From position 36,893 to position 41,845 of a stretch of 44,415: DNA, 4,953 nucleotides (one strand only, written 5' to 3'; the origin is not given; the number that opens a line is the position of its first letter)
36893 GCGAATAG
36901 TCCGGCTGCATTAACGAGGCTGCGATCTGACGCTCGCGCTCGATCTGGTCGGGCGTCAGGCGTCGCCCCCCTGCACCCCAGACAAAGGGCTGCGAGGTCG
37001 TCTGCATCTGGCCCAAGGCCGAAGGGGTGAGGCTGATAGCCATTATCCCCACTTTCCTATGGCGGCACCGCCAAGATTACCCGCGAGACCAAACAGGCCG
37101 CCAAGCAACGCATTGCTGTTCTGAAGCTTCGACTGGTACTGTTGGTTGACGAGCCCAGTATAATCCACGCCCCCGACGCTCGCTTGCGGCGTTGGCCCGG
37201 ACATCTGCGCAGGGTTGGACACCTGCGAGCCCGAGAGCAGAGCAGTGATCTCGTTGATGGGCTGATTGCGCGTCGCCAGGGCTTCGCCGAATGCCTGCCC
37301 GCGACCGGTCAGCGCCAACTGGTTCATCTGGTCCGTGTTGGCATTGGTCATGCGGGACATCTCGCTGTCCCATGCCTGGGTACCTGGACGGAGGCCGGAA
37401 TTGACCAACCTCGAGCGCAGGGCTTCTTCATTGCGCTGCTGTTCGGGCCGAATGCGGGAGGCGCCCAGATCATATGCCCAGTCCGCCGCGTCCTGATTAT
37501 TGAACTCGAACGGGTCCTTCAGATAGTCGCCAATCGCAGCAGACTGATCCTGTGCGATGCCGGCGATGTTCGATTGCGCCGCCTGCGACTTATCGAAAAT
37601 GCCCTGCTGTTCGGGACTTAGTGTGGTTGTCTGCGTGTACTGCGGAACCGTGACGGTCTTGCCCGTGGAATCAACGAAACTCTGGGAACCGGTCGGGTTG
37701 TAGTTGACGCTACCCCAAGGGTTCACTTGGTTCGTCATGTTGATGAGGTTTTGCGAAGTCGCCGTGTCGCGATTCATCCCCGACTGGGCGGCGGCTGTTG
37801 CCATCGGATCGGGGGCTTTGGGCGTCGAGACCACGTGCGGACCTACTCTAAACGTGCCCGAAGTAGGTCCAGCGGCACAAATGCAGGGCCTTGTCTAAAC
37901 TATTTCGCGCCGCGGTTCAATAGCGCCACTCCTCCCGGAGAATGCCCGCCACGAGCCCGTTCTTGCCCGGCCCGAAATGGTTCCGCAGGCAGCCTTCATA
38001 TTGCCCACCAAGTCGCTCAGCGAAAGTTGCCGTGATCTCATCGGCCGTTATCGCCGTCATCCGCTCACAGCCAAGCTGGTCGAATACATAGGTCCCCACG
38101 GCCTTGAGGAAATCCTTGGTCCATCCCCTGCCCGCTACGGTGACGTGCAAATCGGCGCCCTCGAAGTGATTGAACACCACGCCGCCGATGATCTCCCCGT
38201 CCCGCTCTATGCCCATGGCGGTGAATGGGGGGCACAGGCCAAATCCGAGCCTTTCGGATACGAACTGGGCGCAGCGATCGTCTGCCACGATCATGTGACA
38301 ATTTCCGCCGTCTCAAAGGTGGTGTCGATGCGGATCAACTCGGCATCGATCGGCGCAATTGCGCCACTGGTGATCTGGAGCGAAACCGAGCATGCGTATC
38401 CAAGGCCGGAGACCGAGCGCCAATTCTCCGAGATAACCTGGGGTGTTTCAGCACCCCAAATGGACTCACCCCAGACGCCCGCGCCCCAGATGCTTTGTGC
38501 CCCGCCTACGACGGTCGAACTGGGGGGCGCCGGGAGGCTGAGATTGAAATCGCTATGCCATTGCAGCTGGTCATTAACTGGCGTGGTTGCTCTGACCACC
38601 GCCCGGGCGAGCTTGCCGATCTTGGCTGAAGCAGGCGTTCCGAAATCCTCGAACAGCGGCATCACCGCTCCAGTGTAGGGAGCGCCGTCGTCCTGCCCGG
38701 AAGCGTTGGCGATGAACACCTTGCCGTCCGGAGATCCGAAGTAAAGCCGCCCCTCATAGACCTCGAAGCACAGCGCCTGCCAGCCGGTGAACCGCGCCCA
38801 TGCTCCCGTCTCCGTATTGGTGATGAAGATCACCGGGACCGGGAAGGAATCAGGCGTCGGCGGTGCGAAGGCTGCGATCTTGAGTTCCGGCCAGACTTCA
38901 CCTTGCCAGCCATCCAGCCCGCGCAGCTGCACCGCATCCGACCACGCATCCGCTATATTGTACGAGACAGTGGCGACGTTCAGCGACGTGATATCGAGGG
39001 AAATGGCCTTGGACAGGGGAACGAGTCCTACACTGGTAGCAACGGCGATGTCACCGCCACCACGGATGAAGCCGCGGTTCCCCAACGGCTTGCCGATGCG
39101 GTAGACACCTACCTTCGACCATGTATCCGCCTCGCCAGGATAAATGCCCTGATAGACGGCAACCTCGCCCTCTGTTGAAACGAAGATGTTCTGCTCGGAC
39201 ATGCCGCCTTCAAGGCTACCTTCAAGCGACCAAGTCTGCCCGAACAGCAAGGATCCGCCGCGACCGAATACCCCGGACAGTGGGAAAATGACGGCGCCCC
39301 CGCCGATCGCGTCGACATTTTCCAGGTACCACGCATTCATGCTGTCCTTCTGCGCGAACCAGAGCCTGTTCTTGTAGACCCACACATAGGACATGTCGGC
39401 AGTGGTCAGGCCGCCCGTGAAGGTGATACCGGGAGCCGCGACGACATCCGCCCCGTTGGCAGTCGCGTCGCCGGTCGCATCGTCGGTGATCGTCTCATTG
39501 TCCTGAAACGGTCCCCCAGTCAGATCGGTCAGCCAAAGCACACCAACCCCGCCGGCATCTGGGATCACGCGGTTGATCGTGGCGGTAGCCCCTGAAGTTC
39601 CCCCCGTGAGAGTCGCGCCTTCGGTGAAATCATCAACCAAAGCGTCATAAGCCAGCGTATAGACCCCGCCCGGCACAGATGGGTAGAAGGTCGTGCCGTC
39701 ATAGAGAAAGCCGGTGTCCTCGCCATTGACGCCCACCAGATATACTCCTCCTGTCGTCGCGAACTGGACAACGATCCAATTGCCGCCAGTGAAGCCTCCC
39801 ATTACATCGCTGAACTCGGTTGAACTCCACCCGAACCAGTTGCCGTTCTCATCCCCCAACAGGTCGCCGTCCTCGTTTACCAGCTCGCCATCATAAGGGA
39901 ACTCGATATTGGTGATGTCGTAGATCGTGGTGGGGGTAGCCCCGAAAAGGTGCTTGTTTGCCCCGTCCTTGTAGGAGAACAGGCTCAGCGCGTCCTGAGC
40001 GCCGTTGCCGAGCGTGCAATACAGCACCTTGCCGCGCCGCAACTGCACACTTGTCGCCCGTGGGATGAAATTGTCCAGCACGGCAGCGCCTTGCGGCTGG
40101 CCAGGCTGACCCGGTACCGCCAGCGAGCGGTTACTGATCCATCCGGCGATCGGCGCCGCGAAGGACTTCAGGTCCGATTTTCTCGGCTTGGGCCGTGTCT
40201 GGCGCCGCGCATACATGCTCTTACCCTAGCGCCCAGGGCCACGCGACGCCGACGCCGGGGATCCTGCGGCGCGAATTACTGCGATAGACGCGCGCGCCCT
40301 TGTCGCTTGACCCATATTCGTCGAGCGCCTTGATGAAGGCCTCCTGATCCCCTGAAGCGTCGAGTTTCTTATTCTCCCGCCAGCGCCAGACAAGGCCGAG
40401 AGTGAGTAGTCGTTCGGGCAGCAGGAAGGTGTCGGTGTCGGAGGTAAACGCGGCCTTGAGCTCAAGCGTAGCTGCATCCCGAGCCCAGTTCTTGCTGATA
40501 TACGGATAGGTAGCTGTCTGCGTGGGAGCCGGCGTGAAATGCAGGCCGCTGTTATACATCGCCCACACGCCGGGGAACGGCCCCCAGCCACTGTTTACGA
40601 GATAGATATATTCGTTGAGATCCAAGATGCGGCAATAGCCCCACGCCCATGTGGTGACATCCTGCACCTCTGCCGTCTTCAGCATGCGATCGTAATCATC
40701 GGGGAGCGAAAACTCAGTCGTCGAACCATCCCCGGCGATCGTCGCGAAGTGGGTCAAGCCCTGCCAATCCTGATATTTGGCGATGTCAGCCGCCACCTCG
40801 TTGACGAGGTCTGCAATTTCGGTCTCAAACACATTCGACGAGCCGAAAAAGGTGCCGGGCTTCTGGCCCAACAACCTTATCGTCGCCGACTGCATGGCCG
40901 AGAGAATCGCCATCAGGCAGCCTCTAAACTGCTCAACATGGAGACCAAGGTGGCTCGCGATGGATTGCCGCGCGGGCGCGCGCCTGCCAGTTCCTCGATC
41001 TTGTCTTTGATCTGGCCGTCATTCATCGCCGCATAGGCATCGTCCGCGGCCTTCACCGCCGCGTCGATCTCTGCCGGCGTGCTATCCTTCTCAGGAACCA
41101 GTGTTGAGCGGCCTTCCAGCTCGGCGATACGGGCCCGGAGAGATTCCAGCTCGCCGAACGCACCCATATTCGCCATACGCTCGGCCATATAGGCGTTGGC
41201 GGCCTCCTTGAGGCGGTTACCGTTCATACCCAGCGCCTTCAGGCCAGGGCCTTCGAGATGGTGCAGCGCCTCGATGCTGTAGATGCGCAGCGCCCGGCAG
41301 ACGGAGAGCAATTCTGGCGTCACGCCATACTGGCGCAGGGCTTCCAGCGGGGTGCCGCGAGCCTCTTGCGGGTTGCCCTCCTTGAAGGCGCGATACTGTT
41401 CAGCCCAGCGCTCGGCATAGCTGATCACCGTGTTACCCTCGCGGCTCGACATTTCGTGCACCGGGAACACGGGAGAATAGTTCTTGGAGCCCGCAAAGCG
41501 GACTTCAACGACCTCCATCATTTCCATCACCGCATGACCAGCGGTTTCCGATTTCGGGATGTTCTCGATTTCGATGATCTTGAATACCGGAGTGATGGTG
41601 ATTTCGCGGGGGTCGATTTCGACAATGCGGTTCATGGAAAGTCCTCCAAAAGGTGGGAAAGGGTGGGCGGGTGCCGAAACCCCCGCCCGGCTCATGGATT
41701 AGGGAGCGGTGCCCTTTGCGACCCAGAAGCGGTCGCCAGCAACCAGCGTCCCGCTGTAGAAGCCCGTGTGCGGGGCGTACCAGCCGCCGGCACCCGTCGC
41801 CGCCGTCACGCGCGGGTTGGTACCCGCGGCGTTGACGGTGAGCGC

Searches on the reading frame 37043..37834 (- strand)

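Call 78: search_protein_families(library=phrogs, proteins=[window:37043-37834:-], max_evalue=0.001)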
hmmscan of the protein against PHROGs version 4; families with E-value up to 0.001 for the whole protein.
window:37043-37834:- (263 aa): 1 family
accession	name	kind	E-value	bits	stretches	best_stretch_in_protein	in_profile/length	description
phrog_6121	-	head and packaging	1.3e-72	246.5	2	3-175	9-196/392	virion structural protein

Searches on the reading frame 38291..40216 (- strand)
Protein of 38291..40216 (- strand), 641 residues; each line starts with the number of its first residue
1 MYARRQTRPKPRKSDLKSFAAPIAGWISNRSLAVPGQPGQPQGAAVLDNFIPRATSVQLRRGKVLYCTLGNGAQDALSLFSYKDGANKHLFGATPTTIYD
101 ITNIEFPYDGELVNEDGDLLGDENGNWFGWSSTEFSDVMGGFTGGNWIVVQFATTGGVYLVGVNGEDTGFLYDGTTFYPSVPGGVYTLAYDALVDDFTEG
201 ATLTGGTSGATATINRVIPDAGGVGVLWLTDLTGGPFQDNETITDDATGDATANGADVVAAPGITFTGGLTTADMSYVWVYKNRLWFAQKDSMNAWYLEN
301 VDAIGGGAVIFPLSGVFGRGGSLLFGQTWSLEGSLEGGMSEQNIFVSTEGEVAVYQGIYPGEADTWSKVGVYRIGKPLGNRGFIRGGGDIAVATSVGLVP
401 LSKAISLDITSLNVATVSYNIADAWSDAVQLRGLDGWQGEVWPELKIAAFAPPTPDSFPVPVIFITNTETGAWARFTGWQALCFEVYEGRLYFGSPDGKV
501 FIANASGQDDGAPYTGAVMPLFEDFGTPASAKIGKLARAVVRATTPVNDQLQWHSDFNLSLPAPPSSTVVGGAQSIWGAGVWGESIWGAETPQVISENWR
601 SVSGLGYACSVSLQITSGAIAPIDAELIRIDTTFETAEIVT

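Call 18: search_protein_families(library=phrogs, proteins=[window:38291-40216:-], max_evalue=0.001)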
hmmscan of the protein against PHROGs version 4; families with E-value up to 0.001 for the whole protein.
window:38291-40216:- (641 aa): 1 family
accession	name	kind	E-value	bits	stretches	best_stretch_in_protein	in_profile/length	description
phrog_5107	-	lysis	4.6e-152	508.1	1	12-638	2-531/533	amidase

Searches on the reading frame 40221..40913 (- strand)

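Call 78: search_protein_families(library=phrogs, proteins=[window:40221-40913:-], max_evalue=0.001)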
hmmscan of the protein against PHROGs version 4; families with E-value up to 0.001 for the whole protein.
window:40221-40913:- (230 aa): 1 family
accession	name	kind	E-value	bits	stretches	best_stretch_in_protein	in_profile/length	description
phrog_6013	-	tail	9.8e-60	202.5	1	1-217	1-217/228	tail protein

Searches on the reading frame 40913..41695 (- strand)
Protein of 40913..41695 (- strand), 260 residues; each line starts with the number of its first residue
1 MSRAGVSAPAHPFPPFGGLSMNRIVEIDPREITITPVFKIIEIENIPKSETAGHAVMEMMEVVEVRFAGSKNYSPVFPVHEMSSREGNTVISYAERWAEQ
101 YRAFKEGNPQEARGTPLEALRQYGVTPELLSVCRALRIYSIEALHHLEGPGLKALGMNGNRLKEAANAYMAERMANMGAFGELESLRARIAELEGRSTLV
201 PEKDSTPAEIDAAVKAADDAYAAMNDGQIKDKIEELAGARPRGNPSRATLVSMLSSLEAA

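Call 78: search_protein_families(library=phrogs, proteins=[window:40913-41695:-], max_evalue=0.001)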
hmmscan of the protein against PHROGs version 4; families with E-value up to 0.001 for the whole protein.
window:40913-41695:- (260 aa): 1 family
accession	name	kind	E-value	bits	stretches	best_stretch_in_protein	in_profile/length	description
phrog_20268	-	unknown function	1.7e-76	257.9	1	21-253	1-223/227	-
